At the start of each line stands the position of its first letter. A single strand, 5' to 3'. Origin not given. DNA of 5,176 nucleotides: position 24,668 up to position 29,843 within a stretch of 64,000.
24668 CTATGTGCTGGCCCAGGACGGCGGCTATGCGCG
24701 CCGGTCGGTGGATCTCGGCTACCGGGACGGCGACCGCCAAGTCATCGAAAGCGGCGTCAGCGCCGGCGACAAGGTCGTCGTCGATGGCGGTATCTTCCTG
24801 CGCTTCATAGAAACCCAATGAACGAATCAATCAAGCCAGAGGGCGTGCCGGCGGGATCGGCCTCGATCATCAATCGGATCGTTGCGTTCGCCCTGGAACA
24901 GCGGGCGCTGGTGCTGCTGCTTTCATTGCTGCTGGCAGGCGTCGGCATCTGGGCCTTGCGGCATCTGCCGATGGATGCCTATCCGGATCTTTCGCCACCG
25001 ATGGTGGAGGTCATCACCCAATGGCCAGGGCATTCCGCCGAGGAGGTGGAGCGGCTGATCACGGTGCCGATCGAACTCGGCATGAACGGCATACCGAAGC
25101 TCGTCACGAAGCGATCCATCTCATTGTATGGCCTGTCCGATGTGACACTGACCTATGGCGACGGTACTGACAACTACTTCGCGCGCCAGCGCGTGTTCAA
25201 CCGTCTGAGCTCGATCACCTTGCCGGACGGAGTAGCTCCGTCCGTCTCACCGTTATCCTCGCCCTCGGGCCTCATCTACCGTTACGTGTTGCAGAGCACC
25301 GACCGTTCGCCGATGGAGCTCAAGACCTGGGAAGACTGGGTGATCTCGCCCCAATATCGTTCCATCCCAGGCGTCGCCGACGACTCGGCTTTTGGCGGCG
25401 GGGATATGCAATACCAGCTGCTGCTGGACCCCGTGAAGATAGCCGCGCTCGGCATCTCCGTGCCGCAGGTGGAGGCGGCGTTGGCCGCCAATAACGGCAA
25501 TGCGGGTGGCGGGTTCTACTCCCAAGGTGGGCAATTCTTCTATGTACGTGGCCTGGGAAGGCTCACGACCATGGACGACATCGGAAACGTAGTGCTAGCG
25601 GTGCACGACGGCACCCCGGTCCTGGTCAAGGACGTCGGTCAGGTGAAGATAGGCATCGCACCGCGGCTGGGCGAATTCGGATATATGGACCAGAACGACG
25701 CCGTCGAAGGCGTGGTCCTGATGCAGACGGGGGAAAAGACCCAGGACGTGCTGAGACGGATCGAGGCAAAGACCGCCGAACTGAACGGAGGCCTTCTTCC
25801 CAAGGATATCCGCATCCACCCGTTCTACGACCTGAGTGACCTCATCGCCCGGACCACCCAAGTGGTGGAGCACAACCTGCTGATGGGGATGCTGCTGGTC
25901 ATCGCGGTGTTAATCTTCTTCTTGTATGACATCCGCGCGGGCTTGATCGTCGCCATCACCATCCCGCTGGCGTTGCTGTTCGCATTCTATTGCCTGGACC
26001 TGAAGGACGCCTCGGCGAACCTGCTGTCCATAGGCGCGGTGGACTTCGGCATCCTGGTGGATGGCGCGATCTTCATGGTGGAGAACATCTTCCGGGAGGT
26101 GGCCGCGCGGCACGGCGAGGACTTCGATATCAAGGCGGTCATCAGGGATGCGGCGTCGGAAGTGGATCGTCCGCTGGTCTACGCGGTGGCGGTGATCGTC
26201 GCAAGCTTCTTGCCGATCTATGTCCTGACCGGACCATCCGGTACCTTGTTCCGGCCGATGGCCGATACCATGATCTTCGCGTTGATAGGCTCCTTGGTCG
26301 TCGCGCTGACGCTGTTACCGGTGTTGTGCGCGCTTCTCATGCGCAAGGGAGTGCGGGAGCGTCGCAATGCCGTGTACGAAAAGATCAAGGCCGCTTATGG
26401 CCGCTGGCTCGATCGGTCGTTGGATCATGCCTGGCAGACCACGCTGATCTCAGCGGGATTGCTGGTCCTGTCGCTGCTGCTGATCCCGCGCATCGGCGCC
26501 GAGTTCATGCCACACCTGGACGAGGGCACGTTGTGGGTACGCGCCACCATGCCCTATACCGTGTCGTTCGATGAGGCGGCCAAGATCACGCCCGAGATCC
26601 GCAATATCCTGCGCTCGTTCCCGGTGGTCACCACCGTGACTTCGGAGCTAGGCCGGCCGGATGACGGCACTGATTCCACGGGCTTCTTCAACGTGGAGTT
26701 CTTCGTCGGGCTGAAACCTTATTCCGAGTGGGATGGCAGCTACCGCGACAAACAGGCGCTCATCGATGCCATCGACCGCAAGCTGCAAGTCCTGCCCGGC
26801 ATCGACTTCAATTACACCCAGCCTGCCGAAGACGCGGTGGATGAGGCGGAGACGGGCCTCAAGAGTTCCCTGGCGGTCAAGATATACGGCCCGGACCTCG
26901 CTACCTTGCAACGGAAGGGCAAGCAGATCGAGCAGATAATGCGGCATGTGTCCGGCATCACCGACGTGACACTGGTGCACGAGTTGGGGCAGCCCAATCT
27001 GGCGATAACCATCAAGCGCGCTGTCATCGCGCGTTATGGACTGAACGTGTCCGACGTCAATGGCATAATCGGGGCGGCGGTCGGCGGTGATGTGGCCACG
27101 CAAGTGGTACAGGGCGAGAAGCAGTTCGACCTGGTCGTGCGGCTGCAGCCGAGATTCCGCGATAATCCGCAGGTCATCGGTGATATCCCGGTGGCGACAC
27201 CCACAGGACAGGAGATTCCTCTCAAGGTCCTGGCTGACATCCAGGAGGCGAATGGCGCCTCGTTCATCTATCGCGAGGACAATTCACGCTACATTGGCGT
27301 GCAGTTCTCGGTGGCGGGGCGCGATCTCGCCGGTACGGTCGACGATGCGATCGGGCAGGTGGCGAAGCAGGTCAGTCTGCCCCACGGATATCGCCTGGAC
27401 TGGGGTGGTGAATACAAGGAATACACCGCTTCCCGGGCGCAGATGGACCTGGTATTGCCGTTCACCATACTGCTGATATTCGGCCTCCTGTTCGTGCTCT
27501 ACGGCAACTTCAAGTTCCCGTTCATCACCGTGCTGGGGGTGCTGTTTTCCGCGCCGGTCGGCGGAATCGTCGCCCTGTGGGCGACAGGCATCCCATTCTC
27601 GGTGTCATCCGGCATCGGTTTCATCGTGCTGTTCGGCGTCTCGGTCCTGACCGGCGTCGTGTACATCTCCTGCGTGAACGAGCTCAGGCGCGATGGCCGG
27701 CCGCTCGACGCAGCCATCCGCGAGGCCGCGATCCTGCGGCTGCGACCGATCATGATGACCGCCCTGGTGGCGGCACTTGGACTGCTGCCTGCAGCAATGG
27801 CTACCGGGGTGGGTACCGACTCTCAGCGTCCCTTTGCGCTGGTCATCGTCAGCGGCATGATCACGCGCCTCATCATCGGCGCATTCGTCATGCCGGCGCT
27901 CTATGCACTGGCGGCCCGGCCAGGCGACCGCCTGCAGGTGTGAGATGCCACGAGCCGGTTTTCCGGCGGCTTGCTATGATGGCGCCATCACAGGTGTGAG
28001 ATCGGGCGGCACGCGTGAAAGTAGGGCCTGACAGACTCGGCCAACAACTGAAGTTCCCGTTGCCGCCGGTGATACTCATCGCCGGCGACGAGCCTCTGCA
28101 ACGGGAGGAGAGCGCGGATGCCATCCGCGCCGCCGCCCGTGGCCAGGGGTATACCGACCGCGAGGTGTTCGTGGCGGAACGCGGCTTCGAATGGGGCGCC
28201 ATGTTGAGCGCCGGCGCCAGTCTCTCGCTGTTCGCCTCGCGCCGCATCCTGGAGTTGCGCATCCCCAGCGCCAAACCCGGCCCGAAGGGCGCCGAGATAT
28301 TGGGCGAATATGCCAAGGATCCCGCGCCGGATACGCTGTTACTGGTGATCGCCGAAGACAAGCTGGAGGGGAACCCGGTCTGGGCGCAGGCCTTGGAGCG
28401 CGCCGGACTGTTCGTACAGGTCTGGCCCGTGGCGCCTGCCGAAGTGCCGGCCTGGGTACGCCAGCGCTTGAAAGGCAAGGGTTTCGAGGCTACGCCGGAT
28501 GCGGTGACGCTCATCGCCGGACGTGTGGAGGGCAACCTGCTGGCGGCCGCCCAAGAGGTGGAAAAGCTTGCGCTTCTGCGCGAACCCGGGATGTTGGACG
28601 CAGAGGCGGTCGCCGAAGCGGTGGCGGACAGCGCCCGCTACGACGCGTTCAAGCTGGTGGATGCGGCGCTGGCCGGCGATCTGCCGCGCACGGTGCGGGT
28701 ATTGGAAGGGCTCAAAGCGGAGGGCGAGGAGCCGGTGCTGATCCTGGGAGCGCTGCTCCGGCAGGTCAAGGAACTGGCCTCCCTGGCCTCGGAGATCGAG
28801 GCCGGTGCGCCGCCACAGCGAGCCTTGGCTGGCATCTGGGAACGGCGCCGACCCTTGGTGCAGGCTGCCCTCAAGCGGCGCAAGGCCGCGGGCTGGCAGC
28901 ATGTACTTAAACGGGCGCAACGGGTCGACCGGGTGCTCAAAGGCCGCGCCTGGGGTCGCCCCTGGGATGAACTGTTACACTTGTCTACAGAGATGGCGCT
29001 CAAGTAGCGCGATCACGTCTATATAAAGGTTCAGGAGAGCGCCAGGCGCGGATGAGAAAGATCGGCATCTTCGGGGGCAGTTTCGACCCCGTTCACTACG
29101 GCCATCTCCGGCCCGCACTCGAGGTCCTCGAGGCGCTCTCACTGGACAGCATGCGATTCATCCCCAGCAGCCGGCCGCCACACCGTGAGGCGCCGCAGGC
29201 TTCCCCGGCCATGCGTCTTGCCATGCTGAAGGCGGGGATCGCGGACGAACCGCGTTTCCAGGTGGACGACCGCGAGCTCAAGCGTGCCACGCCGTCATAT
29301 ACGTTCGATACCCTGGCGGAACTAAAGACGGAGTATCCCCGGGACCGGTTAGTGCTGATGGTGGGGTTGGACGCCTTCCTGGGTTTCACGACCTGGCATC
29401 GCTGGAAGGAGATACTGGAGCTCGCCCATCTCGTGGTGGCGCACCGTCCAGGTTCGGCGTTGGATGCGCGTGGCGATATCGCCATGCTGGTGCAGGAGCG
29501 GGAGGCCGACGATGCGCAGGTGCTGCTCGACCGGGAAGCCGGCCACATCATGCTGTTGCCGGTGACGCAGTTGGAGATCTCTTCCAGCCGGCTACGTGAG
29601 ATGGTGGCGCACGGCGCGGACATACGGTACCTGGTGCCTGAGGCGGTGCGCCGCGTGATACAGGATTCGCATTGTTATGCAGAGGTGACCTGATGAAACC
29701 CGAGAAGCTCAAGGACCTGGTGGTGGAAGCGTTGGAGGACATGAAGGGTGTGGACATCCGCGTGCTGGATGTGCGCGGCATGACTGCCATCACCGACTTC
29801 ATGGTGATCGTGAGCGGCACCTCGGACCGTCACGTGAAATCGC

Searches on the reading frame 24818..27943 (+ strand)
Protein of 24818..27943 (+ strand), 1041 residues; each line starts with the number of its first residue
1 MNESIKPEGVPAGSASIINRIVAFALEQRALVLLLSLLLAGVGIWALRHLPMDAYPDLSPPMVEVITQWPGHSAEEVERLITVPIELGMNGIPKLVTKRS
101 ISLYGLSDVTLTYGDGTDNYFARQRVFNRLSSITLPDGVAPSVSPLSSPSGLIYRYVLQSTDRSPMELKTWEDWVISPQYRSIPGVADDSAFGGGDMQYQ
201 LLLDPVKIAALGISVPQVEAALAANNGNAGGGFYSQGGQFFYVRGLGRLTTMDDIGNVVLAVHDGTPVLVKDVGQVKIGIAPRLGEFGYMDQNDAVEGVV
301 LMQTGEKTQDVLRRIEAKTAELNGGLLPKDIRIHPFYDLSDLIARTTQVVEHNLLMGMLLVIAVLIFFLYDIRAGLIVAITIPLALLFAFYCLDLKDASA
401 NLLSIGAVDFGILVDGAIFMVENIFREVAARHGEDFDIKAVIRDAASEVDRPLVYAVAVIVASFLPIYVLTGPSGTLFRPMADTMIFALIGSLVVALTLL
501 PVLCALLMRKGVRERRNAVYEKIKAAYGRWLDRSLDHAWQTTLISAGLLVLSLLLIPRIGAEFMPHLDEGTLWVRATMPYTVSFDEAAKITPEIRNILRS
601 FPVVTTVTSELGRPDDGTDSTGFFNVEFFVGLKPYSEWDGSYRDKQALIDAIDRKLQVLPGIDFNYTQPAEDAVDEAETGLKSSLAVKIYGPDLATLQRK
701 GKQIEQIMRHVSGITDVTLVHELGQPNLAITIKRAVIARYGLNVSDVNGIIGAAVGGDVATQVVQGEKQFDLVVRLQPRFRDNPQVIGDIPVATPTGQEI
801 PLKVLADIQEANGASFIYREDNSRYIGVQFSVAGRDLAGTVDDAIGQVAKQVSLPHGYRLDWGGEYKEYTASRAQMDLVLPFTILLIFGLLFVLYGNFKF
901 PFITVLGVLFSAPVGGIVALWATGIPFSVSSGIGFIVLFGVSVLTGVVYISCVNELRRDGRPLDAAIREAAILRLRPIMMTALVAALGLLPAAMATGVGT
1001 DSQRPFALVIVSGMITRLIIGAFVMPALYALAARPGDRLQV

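Call 27: search_protein_families(library=pfam, proteins=[window:24818-27943:+], max_evalue=0.00001)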
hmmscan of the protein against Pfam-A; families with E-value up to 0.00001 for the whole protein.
window:24818-27943:+ (1041 aa): 2 families
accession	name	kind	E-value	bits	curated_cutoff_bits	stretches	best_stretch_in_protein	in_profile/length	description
PF00873.25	ACR_tran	-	2.3e-256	853.7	28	1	21-1032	1-1020/1021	AcrB/AcrD/AcrF family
PF03176.21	MMPL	-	6.5e-08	32.3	20.5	0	825-1034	89-304/333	MMPL family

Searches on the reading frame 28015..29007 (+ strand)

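Call 27: search_protein_families(library=pfam, proteins=[window:28015-29007:+], max_evalue=0.00001)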
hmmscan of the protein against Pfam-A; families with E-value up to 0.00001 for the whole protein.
window:28015-29007:+ (330 aa): 2 families
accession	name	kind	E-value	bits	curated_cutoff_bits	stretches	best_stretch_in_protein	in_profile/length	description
PF06144.19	DNA_pol3_delta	-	3.1e-12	47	21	1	21-132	2-119/124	DNA polymerase III, delta subunit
PF14840.11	DNA_pol3_delt_C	-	8.8e-09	36.2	27.3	1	212-325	2-116/125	Processivity clamp loader gamma complex DNA pol III C-term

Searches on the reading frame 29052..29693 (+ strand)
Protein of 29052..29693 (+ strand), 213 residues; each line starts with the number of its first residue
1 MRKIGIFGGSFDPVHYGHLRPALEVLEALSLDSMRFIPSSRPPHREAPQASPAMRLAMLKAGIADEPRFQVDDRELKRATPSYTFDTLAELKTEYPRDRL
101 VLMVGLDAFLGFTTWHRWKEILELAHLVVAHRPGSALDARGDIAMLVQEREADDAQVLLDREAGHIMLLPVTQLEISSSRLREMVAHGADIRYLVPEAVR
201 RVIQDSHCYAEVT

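Call 52: search_protein_families(library=pfam, proteins=[window:29052-29693:+], max_evalue=0.00001)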
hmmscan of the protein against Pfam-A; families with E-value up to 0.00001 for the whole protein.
window:29052-29693:+ (213 aa): 1 family
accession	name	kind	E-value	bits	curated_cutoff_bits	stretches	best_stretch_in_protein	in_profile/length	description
PF01467.32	CTP_transf_like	-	1.5e-25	90.3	21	1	6-183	1-132/133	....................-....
